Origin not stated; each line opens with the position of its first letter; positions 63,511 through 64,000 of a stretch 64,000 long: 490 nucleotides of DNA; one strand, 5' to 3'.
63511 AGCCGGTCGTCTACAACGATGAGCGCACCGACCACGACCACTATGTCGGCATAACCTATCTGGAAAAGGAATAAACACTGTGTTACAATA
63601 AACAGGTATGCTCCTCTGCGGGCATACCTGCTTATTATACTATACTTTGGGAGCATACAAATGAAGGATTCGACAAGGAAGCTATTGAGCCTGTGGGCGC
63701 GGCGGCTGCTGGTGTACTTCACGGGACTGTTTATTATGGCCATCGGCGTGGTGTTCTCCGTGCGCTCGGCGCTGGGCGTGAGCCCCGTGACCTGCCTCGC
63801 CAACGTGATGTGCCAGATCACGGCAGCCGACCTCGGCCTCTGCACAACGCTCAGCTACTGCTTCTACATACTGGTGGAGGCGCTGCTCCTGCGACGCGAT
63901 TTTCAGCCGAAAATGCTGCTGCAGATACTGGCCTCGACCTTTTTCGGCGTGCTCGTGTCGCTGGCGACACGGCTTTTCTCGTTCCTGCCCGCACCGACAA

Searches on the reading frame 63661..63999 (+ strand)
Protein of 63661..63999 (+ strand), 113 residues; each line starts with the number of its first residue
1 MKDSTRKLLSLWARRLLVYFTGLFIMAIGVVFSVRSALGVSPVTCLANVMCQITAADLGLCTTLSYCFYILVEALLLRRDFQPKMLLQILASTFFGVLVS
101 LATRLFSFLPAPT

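Call 51: search_protein_families(library=pfam, proteins=[window:63661-63999:+], max_evalue=0.001)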
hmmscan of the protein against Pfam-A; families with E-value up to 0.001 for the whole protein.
window:63661-63999:+ (113 aa): 1 family
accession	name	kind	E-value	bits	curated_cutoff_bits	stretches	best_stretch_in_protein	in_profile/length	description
PF19700.5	DUF6198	-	3.5e-05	24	27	1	19-110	14-105/217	Family of unknown function (DUF6198)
